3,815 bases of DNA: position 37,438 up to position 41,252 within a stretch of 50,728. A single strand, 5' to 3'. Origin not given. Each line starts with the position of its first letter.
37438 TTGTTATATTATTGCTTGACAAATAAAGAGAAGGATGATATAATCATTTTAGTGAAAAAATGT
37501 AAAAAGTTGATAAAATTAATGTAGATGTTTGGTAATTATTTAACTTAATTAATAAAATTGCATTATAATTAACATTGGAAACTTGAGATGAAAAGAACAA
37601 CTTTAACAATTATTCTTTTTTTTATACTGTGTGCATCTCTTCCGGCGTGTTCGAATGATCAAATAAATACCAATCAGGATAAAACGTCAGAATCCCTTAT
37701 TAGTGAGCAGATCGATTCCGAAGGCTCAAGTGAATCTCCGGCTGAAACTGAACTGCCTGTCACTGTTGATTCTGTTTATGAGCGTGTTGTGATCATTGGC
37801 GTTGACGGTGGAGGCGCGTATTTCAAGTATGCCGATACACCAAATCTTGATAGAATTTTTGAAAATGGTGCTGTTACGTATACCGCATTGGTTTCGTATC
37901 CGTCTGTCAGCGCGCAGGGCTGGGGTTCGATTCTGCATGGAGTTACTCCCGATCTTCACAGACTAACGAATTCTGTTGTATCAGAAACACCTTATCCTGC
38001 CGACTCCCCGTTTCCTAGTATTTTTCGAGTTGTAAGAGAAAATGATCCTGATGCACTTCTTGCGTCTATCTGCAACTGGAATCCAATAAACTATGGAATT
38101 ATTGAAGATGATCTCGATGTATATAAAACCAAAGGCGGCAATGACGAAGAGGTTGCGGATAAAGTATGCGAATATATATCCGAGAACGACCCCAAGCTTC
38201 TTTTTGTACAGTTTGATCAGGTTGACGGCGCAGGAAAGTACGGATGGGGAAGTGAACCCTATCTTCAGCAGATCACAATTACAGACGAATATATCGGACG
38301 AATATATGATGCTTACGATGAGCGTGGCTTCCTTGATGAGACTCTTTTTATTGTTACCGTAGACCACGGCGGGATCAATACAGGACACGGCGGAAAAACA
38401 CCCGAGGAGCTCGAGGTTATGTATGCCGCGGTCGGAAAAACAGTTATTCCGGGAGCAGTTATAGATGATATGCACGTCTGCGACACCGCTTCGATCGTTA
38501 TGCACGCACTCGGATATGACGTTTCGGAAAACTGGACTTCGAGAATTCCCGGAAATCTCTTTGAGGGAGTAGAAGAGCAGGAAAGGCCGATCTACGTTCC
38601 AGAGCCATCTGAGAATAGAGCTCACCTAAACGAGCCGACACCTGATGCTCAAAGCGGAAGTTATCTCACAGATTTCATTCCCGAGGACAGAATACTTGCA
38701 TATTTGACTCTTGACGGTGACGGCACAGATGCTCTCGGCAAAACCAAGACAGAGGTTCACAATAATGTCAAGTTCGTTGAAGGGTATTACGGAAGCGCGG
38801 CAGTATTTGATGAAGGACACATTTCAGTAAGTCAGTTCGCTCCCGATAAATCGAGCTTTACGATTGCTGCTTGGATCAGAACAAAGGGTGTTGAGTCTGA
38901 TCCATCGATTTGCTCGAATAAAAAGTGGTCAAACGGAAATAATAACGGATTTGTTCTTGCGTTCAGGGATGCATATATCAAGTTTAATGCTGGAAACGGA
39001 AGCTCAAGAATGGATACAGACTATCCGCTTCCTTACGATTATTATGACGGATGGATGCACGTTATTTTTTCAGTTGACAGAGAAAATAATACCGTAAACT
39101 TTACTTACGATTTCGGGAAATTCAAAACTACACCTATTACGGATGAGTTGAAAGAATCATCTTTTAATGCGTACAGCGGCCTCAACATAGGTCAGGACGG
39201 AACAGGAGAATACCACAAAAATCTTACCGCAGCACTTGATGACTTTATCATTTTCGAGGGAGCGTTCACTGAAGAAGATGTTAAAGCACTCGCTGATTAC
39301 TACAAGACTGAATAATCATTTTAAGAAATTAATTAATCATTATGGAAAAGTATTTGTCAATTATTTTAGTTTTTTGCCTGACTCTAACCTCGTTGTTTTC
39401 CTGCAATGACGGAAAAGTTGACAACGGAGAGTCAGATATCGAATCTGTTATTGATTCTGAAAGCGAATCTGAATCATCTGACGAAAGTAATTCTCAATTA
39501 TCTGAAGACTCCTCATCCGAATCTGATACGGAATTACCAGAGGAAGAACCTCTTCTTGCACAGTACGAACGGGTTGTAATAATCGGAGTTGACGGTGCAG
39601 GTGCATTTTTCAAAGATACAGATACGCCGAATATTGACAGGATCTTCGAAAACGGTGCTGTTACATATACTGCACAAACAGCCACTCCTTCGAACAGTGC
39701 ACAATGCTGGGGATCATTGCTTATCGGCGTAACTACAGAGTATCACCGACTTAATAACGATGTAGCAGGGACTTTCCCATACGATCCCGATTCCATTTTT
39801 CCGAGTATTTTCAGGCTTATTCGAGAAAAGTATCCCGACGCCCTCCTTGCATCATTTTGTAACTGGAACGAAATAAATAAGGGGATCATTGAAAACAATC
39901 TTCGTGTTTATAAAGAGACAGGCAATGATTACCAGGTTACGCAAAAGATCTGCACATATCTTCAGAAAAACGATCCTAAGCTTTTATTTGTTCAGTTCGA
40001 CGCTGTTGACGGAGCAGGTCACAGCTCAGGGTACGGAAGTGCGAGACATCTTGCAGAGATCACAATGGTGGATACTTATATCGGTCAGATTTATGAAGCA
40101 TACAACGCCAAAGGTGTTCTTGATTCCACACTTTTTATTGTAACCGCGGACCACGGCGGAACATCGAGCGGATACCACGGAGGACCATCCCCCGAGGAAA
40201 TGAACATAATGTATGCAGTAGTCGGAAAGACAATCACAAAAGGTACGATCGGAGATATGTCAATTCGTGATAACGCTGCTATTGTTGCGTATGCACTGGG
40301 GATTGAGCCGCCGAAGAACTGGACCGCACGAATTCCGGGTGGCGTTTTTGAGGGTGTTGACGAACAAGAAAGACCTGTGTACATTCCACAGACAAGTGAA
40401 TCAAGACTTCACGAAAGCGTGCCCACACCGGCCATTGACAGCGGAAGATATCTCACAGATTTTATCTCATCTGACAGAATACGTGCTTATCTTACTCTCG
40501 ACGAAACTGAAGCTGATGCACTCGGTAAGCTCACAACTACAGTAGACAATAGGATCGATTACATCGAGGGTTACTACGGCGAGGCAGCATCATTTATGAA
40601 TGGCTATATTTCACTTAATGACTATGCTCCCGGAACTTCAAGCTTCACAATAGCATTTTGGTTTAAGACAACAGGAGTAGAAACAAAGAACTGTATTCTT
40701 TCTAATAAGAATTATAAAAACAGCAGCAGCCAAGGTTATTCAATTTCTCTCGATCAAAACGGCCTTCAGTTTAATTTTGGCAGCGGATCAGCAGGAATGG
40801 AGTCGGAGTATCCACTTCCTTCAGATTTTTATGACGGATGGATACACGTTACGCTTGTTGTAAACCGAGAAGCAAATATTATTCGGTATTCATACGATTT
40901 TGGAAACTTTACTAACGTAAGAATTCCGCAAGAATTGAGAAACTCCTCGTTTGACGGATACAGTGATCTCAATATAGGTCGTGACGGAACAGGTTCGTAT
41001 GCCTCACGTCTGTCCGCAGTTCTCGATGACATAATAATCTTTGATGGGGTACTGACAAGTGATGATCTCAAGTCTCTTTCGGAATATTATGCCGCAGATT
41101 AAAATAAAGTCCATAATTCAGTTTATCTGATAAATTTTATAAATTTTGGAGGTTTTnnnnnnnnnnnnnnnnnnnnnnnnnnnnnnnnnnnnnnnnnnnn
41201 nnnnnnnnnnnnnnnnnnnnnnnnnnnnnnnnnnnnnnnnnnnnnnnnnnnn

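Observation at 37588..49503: Seven-gene tandem array of surface lipoproteins fusing an AP-superfamily (NPP-like) phosphodiesterase domain to a LamG/ConA-like domain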

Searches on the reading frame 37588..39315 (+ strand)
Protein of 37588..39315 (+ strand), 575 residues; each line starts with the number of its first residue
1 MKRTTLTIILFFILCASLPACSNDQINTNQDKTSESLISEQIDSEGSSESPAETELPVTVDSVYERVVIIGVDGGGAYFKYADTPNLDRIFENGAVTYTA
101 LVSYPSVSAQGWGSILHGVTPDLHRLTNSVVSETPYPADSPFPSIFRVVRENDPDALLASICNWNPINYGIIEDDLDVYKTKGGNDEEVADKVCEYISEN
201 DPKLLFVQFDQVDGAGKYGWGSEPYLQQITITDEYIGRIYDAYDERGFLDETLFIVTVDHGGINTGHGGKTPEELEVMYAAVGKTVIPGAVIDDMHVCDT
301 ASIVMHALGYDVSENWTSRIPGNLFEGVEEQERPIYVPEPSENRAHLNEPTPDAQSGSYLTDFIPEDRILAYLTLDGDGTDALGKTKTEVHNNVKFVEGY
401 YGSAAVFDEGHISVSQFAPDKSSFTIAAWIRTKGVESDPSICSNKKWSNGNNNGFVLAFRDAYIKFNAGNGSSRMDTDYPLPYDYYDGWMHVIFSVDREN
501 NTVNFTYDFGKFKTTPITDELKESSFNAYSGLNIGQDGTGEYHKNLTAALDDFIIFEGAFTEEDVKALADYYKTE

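Call 4: search_protein_families(library=pfam, proteins=[window:37588-39315:+], max_evalue=0.01)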
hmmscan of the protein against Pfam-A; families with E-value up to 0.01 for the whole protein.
window:37588-39315:+ (575 aa): 4 families
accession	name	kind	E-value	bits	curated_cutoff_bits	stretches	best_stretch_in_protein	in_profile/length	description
PF01663.27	Phosphodiest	-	8.4e-17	62.2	23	2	193-265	157-224/342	Type I phosphodiesterase / nucleotide pyrophosphatase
PF13385.13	Laminin_G_3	-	1.4e-10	42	27.6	1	411-566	6-151/151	Concanavalin A-like lectin/glucanases superfamily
PF01676.23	Metalloenzyme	-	1.1e-06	28.8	24.3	1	182-267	127-207/252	Metalloenzyme superfamily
PF00884.28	Sulfatase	-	1.3e-05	25.2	25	1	175-270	141-256/301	Sulfatase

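Call 31: search_protein_families(library=ncbifam, proteins=[window:37588-39315:+], max_evalue=0.01)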
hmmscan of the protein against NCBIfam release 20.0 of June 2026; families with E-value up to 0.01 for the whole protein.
window:37588-39315:+ (575 aa): 3 families
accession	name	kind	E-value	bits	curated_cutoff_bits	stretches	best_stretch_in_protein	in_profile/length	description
NF010322.0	PRK13759.1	equivalog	8.6e-05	21.2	481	1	224-263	269-308/486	arylsulfatase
TIGR01307.1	pgm_bpd_ind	equivalog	0.0016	17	330.65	1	187-264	370-442/504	2,3-bisphosphoglycerate-independent phosphoglycerate mutase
NF045661.1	HdlasePehA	equivalog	0.0021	16.7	900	0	225-262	284-321/506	phosphoric/sulfuric ester hydrolase PehA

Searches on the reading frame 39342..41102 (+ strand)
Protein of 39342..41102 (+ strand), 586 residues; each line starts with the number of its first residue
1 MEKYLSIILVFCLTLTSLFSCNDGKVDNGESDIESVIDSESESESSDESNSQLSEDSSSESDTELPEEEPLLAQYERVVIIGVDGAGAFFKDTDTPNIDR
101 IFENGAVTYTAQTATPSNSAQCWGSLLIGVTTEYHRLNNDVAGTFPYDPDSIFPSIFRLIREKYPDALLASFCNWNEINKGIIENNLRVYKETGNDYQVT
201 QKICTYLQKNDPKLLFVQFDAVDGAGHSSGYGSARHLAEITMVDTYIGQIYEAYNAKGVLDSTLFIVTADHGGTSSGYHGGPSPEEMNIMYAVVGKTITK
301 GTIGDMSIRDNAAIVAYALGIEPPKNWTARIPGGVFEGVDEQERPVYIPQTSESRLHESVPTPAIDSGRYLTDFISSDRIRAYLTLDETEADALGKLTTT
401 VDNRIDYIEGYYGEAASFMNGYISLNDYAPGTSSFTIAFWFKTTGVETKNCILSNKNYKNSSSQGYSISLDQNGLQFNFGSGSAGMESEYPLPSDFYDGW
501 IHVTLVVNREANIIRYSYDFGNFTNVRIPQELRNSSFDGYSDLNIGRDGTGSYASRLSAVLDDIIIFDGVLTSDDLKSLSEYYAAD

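Call 4: search_protein_families(library=pfam, proteins=[window:39342-41102:+], max_evalue=0.01)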
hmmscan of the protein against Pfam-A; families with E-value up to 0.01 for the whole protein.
window:39342-41102:+ (586 aa): 5 families
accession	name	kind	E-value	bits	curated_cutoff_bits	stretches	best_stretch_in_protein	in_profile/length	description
PF01663.27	Phosphodiest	-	1.2e-17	64.9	23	2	205-276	150-224/342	Type I phosphodiesterase / nucleotide pyrophosphatase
PF13385.13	Laminin_G_3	-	1.6e-12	48.2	27.6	1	420-576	4-150/151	Concanavalin A-like lectin/glucanases superfamily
PF01676.23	Metalloenzyme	-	1.4e-07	31.8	24.3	1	191-275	126-204/252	Metalloenzyme superfamily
PF07953.20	Toxin_R_bind_N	-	7.7e-06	26.2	23.8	1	431-512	52-138/191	Clostridium neurotoxin, N-terminal receptor binding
PF00884.28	Sulfatase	-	0.00015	21.7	25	1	193-284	143-256/301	Sulfatase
